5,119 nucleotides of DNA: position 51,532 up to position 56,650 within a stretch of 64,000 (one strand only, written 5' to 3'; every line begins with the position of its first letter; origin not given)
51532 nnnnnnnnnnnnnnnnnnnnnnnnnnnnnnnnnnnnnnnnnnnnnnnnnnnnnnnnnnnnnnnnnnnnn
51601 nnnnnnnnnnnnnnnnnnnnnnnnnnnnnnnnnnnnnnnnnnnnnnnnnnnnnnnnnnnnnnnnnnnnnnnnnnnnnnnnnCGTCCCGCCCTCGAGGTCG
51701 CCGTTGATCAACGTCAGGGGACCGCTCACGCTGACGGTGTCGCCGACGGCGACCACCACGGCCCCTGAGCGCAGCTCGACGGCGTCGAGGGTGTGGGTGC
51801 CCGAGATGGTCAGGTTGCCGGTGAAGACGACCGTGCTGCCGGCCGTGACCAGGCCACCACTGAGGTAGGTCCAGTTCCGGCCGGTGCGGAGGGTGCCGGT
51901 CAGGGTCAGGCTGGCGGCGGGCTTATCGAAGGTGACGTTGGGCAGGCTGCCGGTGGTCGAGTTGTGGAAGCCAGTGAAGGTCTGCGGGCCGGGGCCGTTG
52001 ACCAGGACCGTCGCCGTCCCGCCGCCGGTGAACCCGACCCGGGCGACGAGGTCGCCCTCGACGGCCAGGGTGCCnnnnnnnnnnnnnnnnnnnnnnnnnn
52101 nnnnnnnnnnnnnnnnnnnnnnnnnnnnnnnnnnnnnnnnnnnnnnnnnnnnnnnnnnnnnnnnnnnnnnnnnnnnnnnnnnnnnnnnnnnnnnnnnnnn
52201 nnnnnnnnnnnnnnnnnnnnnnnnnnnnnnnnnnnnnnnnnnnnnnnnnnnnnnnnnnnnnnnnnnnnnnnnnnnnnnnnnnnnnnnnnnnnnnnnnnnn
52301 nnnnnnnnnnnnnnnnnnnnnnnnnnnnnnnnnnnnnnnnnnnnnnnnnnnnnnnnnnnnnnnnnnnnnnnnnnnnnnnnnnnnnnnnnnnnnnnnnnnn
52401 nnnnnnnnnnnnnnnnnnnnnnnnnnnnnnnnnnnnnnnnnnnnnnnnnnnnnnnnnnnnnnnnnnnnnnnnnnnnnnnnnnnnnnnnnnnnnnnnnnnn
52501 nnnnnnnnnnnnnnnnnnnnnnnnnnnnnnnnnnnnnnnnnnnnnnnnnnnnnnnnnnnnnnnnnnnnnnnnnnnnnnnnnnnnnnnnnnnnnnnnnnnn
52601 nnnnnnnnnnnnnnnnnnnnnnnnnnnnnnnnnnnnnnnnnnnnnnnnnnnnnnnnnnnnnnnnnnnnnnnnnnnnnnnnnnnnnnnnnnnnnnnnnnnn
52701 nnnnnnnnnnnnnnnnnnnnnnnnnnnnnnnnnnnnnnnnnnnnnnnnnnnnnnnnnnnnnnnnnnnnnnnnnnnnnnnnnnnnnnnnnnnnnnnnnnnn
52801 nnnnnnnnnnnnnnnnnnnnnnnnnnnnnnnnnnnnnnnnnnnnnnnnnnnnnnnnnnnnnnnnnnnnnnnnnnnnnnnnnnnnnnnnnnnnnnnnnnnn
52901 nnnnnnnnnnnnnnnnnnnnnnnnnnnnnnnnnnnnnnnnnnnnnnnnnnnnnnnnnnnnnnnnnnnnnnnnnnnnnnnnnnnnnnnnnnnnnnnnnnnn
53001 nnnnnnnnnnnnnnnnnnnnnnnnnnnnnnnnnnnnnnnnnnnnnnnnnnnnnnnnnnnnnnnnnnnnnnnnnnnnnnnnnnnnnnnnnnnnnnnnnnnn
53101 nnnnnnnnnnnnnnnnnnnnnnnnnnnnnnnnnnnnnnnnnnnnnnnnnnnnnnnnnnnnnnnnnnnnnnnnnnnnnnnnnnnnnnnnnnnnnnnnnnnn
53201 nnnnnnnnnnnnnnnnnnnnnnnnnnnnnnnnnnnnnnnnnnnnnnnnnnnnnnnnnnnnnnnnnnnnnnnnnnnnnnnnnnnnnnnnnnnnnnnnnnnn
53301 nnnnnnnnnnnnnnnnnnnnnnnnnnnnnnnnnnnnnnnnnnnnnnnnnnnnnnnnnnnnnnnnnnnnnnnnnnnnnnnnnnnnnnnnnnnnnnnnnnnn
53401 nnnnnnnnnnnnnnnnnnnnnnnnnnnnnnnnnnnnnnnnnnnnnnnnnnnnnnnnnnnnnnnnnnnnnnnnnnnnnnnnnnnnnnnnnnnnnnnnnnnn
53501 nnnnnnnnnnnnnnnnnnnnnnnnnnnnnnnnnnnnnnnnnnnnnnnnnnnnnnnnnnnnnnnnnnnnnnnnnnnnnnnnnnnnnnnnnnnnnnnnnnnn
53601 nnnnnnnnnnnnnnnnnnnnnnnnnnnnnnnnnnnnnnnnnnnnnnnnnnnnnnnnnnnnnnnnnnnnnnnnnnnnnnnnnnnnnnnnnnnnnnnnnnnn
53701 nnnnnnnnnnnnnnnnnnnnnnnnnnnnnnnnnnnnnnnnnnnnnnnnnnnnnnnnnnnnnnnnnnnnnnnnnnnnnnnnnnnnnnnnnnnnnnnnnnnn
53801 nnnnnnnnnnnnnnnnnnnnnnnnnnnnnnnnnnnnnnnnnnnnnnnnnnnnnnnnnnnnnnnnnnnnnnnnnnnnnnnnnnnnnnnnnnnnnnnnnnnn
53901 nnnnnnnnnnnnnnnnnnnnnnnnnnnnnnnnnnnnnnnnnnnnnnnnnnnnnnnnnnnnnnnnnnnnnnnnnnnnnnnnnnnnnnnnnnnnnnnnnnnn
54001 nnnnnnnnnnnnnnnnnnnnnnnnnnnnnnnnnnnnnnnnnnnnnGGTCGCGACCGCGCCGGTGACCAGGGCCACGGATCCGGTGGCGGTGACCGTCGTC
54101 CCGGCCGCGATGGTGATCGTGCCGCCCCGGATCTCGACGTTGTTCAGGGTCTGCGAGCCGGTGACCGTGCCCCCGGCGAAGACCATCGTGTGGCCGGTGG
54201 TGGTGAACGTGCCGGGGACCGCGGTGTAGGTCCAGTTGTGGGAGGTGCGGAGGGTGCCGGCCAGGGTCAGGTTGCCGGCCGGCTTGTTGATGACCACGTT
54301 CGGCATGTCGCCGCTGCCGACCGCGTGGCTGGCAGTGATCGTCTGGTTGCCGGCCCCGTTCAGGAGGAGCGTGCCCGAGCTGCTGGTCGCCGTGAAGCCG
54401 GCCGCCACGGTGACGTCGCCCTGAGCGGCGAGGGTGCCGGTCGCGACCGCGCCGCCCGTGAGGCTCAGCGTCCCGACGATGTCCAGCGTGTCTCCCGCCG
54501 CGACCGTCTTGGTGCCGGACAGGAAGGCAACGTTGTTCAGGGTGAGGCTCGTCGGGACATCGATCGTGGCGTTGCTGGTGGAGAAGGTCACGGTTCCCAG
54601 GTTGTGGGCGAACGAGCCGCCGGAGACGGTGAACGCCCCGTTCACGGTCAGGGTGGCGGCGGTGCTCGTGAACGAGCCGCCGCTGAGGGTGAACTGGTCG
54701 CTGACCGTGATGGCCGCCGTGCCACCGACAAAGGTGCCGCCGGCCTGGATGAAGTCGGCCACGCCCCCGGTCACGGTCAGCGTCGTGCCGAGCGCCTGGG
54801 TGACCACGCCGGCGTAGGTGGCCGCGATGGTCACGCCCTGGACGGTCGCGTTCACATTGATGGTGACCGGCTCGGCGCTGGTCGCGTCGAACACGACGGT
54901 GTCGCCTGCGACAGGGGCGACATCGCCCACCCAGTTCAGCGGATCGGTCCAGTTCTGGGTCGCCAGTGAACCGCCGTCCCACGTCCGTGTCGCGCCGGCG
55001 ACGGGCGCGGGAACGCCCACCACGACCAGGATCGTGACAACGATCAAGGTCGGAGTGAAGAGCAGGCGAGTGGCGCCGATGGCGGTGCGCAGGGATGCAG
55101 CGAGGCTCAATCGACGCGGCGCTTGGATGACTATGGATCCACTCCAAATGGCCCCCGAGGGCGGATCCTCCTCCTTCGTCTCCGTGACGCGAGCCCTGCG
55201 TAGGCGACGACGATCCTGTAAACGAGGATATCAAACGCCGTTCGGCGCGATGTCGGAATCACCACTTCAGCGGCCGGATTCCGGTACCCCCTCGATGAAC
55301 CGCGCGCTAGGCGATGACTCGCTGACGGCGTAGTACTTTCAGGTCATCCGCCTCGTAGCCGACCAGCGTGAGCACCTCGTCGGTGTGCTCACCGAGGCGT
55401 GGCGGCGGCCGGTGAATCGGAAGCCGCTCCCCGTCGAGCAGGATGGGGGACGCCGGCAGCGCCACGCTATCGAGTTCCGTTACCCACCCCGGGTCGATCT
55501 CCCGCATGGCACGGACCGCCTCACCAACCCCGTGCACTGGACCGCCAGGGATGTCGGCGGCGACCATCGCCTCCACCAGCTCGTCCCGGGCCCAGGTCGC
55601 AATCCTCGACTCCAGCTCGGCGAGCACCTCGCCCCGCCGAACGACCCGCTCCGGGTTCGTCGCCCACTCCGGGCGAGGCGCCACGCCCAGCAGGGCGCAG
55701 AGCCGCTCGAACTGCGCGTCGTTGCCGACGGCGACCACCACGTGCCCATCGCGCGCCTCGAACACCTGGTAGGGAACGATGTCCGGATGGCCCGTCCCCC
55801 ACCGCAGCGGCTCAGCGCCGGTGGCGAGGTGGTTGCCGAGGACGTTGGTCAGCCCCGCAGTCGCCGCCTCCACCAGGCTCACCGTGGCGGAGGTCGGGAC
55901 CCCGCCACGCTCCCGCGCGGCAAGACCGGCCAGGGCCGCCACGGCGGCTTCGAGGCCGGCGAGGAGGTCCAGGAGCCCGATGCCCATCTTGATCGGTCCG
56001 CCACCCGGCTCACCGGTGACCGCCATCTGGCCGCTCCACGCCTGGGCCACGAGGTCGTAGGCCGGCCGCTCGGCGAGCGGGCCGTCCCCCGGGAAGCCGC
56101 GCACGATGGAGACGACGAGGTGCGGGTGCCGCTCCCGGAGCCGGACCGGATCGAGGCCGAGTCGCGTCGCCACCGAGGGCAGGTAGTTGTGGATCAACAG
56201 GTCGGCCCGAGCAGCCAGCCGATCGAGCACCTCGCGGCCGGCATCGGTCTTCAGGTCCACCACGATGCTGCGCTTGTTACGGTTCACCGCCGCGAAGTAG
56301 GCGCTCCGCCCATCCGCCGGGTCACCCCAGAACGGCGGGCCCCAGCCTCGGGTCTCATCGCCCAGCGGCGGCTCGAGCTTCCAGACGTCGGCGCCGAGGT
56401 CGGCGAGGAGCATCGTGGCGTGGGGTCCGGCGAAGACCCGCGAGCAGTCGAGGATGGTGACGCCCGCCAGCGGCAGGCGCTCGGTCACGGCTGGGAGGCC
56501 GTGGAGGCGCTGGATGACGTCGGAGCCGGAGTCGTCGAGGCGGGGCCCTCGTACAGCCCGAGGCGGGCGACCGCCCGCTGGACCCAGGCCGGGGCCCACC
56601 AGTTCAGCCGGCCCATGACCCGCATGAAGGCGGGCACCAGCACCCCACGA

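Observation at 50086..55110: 1674-aa membrane-anchored surface protein built from eight ~131-aa beta-helix-like modules, function unknown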

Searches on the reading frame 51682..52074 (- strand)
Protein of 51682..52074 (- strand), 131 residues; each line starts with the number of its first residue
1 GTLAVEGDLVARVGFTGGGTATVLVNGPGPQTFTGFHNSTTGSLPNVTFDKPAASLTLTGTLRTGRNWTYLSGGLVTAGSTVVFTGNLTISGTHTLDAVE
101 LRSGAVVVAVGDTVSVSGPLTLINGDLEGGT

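Call 52: search_protein_representatives(alignment_id=A3)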
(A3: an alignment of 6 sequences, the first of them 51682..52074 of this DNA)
Query: 6 sequences, 130 profile positions. Proteins with E-value up to 0.001 (for the whole library): 944; up to 1e-10: 590; up to 1e-30: 228. The best 150 are listed.
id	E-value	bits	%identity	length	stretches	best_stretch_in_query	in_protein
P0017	0.0e+00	1246.4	-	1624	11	1-127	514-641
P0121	3.1e-286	949.1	-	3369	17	1-123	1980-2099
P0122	1.7e-273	907.9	-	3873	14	1-128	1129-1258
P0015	2.4e-264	878.3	-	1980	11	1-128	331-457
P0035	3.6e-262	871.2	-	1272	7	1-129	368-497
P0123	2.8e-252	839.3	-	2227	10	1-123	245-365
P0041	1.2e-234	782.2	-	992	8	1-128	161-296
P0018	1.2e-212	711.0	-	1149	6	1-128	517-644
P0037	3.7e-207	693.3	-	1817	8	1-129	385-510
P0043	1.6e-203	681.6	-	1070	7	1-128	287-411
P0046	2.7e-194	651.7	-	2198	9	1-128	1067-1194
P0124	2.6e-188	632.3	-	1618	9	1-122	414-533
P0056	2.4e-174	587.2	-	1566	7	1-126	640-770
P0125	3.0e-172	580.4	-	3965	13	1-122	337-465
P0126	9.7e-172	578.7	-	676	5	1-128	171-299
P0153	3.8e-86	301.9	-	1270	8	1-121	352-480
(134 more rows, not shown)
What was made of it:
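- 51301..54438 (-): Eight tandem ~131-aa beta-solenoid super-repeat modules (aa 225-1270). The family profile finds 228-590 robust clusters (call 52).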

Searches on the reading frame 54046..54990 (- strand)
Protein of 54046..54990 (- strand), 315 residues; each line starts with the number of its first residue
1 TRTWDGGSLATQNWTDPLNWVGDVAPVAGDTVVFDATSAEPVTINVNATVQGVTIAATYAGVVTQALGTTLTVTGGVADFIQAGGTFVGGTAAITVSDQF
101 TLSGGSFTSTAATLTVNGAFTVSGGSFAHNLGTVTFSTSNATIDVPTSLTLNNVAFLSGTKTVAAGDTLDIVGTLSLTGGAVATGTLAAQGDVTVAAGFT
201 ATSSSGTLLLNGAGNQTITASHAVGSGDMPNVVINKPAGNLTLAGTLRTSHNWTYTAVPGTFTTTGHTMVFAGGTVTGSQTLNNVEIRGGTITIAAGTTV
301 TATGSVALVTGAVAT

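Call 50: predict_structure(alignment_id=A2)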
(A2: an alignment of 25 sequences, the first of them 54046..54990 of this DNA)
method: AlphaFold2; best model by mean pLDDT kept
length: 315 residues; sequences in the alignment: 25
mean_pLDDT: 93.8   pTM: 0.89
mean pLDDT of the five models: 93.8, 93.8, 93.4, 92.9, 92.3
residues with pLDDT >= 90: 270; 70-90: 44; 50-70: 1; < 50: 0
segments of 3 or more residues with pLDDT < 50: none
pLDDT, mean of each block of 10 residues (from residue 1): 88 95 95 96 97 98 96 90 95 94 94 93 94 90 93 94 94 95 95 95 92 96 91 94 96 87 94 95 94 95 95 91
secondary structure, 60 per line:
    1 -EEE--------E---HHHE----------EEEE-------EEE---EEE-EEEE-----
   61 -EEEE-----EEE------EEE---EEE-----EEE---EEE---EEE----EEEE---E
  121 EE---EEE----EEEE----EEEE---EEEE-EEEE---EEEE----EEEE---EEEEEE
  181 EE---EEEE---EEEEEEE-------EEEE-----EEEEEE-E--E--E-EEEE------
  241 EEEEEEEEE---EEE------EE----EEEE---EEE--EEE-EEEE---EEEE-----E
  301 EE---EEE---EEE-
elements in order: E2-4 E31-34 E42-44 E48-50 E52-55 E62-65 E71-73 E80-82 E86-88 E94-96 E100-102 E106-108 E113-116 E120-122 E126-128 E133-136 E141-144 E148-151 E153-156 E160-163 E168-171 E175-182 E186-189 E193-199 E207-210 E216-221 E231-234 E241-249 E253-255 E268-271 E275-277 E280-282 E284-287 E291-294 E300-302 E306-308 E312-314
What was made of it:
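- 54439..54990 (-): N-terminal cap (aa 41-224) starting with the invariant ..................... motif; predicted to be the distal tip of the rod. Model 2 has pLDDT 93.8 and pTM 0.89 (call 50).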

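Call 53: fold_search(model_id=the predicted structure, library=pdb)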
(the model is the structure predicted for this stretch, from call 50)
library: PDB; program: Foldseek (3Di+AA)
matches with E <= 10: 77; with E <= 0.001: 0
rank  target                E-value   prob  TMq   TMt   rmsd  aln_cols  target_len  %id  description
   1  3p4g_B                1.2e-01  0.38  0.27  0.27  12.8       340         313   16  X-ray crystal structure of a hyperactive, Ca2+-dependent, beta-helical antifreeze protein from an Antarctic bacterium (released 2011-04-27)
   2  5g5o_E                1.2e-01  0.25  0.23  0.22  15.1       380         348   11  Structure of the snake adenovirus 1 hexon-interlacing LH3 protein, native (released 2017-06-07)
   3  3p4g_C                1.8e-01  0.21  0.24  0.24  12.8       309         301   16  X-ray crystal structure of a hyperactive, Ca2+-dependent, beta-helical antifreeze protein from an Antarctic bacterium (released 2011-04-27)
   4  5g5o_B                2.7e-01  0.16  0.23  0.22  14.8       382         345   11  Structure of the snake adenovirus 1 hexon-interlacing LH3 protein, native (released 2017-06-07)
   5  7o79                  3.9e-01  0.13  0.26  0.21  13.5       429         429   10  Structure of the PL6 family polysaccharide lyase Pedsa3628 from Pseudopedobacter saltans (released 2021-07-28)
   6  8vbb_A                3.9e-01  0.10  0.22  0.12  13.7       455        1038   13  The secreted adhesin EtpA of Enterotoxigenic Escherichia coli in complex with the mouse mAb 1G05 (released 2024-09-04)
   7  3p4g_A                5.8e-01  0.11  0.24  0.25  12.3       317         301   16  X-ray crystal structure of a hyperactive, Ca2+-dependent, beta-helical antifreeze protein from an Antarctic bacterium (released 2011-04-27)
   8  4c2l_A                8.6e-01  0.09  0.25  0.22  14.1       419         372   14  Crystal structure of endo-xylogalacturonan hydrolase from Aspergillus tubingensis (released 2013-09-25)
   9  3p4g_D                9.5e-01  0.10  0.23  0.23  13.5       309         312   17  X-ray crystal structure of a hyperactive, Ca2+-dependent, beta-helical antifreeze protein from an Antarctic bacterium (released 2011-04-27)
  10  4i84_B                1.1e+00  0.02  0.12  0.13  16.3       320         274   13  The crystal structure of the Haemophilus influenzae HxuA secretion domain involved in the two-partner secretion pathwa (released 2013-11-13)
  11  2vji                  1.4e+00  0.07  0.25  0.17  12.2       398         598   10  Tailspike protein of E.coli bacteriophage HK620 (released 2008-07-01)
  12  5g5n_B                1.6e+00  0.08  0.25  0.23  14.9       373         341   12  Structure of the snake adenovirus 1 hexon-interlacing LH3 protein, methylmercury chloride derivative (released 2017-06-07)
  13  4xkv                  1.6e+00  0.07  0.26  0.17  13.7       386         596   12  Tailspike protein mutant D339N of E. coli bacteriophage HK620 (released 2016-01-20)
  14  5nxk_A                1.6e+00  0.05  0.22  0.23  15.1       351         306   14  L. reuteri 53608 SRRP (released 2018-03-21)
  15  8cpk_A                1.7e+00  0.08  0.24  0.21  13.6       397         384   10  Crystal structure of EtpA secretion domain from Enterotoxigenic Escherichia coli (released 2024-01-10)
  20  5nxk_C                2.4e+00  0.04  0.21  0.21  15.3       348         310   12  L. reuteri 53608 SRRP (released 2018-03-21)
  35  5nxk_B                4.9e+00  0.01  0.15  0.16  16.0       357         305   14  L. reuteri 53608 SRRP (released 2018-03-21)
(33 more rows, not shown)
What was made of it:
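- The best PDB neighbour of the cap-plus-module model is the Ca2+-dependent beta-helical antifreeze domain of the Marinomonas ice adhesin (3p4g, call 53).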

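Call 68: fold_search(model_id=the predicted structure, library=viral)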
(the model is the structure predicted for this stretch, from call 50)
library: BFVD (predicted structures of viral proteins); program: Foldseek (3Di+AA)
matches with E <= 10: 221; with E <= 0.001: 2
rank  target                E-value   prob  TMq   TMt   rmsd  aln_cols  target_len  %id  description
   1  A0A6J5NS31            7.9e-04  0.98  0.30  0.22  14.1       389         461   17  Uncharacterized protein [uncultured Caudovirales phage]
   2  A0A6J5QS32            7.9e-04  0.85  0.22  0.15  20.8       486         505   17  Uncharacterized protein [uncultured Caudovirales phage]
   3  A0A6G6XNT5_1          1.7e-03  0.44  0.18  0.09  18.9       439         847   14  (no name in the UniProt tables at hand)
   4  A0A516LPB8            3.2e-03  0.89  0.28  0.24  12.2       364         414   12  (no name in the UniProt tables at hand)
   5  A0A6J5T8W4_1          3.3e-03  0.72  0.24  0.12  19.2       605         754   16  Parallel beta-helix repeat [uncultured Caudovirales phage]
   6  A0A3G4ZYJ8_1          7.4e-03  0.63  0.21  0.10  14.6       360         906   18  Peptidase S74 domain-containing protein [Gaeavirus sp.]
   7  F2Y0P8                8.2e-03  0.38  0.22  0.19  13.4       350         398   17  (no name in the UniProt tables at hand)
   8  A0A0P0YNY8            8.2e-03  0.10  0.13  0.05  21.7       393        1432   17  (no name in the UniProt tables at hand)
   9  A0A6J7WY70            1.2e-02  0.75  0.29  0.23  13.2       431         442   16  Uncharacterized protein [uncultured Caudovirales phage]
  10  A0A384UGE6            1.7e-02  0.51  0.25  0.21  14.1       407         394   13  (no name in the UniProt tables at hand)
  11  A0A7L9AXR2            2.4e-02  0.47  0.24  0.14  12.8       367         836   14  Uncharacterized protein [Pyramimonas orientalis virus]
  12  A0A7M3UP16            5.4e-02  0.47  0.28  0.13  11.1       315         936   13  Uncharacterized protein (Fragment) [Pyramimonas orientalis virus]
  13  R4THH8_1              5.4e-02  0.18  0.19  0.07  21.6       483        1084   12  (no name in the UniProt tables at hand)
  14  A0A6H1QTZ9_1          1.1e-01  0.13  0.18  0.10  14.8       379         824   15  Uncharacterized protein [Ostreococcus mediterraneus virus 2]
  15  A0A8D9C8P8            1.3e-01  0.95  0.25  0.14   6.8       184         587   15  Putative hemin binding protein [uncultured marine phage]
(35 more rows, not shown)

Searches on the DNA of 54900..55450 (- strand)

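Call 46: search_rna_families(source=window, start=54900, end=55450, threshold=evalue, max_evalue=1)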
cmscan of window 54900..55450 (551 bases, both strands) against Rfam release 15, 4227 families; matches with E-value up to 1: 0.
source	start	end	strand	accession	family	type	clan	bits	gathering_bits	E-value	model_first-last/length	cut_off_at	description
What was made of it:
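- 55104..55235 (-): Conserved ~130-nt 5' leader upstream of the coding region; its 3' end overlaps the start codon. No Rfam match (call 46).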

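Call 70: build_rna_model(alignment_id=A5)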
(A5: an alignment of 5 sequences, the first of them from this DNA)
Model R1 built from alignment A5 (5 sequences, 143 columns); structure: RNAalifold consensus.
model positions 140; base pairs 42; branch points 3; effective number of sequences 1; information 0.59 bits per position. Calibrated on 0.2 Mb of random sequence (short: E-values are rough).
structure used (alignment columns):
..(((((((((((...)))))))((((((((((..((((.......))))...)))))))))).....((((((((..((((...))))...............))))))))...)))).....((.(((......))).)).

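Call 71: search_with_rna_model(model_id=R1, sources=[window, L001, L002, L003, L004, L005, L006, L007, L009, L010, L011, L012, L013, L014, L015, L016, L017, L018, L019, L020, L021, L022, L023, L024, L025, L026, L027, L028, L029, L030, L031, L032, L033, L034, L035, L036, L037, L038, L039, L040, L041, L048, L053, L056, L057, L061, L066], max_evalue=1, make_alignment=true)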
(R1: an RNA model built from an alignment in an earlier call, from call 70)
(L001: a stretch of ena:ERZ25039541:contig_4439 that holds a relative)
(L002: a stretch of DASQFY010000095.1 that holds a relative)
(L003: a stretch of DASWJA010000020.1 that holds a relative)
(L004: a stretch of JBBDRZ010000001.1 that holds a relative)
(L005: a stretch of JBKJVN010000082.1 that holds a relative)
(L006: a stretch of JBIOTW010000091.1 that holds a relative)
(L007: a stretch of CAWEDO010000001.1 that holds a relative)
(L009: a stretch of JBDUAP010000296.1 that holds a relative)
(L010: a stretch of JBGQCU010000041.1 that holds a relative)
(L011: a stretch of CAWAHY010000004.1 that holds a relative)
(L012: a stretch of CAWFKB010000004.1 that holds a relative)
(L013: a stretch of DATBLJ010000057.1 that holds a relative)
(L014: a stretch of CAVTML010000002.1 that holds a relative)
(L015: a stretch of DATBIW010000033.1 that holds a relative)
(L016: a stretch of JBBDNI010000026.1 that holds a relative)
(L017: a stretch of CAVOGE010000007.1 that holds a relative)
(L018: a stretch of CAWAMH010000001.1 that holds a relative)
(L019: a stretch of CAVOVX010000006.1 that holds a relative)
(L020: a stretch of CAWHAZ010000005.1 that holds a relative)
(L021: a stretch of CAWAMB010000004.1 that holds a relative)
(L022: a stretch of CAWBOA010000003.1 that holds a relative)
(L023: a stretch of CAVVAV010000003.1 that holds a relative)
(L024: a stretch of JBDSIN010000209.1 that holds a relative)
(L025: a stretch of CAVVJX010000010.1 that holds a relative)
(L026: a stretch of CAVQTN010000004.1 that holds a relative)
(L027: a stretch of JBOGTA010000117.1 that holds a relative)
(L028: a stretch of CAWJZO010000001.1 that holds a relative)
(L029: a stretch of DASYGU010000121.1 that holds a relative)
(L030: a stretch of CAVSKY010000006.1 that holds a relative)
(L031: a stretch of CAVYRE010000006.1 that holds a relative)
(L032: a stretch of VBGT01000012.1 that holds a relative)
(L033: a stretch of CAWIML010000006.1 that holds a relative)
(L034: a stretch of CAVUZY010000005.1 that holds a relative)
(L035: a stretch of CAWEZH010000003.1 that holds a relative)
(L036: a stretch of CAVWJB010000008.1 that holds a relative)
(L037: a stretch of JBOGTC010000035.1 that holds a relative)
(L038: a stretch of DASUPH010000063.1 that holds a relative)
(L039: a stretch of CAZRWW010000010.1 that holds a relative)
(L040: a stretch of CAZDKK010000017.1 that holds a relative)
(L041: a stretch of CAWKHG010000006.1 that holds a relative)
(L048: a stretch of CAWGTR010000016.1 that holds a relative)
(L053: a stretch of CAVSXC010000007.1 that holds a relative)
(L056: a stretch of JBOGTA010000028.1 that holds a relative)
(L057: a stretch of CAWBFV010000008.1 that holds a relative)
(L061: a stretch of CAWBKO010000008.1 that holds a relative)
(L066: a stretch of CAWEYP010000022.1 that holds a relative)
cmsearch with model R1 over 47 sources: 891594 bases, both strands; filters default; matches with E-value up to 1: 6.
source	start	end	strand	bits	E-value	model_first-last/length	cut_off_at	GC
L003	1706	1845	+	164.3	7.6e-39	1-140/140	no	0.66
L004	8513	8653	+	153.9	3.3e-36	1-140/140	no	0.66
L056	4496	4634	+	151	1.8e-35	1-140/140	no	0.64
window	55104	55235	-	125.5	5e-29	1-140/140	no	0.6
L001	9942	10073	+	119.2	2e-27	1-140/140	no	0.63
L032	13857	13970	+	14.7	0.62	1-140/140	no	0.68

Alignment A6: 6 matches aligned to the model, 165 columns, each read 5' to 3' on its own strand. Consensus structure (alignment columns), stored with it:
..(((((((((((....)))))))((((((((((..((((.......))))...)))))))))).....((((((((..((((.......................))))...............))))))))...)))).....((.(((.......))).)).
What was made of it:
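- Tried and rejected: Rfam and a covariance-model search for the leader: no known family, and no instance beyond the five seed loci (calls 46, 70, 71).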

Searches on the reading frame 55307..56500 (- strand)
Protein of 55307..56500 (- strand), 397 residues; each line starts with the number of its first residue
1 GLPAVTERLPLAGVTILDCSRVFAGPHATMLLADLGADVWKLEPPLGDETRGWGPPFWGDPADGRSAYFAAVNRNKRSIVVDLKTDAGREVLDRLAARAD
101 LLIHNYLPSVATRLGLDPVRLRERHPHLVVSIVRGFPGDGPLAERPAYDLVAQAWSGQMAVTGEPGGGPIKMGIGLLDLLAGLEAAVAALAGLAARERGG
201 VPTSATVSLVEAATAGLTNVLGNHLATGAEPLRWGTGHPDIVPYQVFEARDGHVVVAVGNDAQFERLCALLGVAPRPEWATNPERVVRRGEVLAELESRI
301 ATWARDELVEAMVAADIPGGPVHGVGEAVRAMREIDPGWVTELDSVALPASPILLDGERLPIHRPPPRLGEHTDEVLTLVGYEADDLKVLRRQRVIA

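Call 21: search_protein_families(library=pfam, proteins=[window:55307-56500:-], max_evalue=0.00001)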
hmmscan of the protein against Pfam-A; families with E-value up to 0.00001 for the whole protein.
window:55307-56500:- (397 aa): 1 family
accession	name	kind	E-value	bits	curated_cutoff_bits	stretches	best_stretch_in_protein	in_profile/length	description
PF02515.22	CoA_transf_3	-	1.1e-102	344.4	23.3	1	11-373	1-366/366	CoA-transferase family III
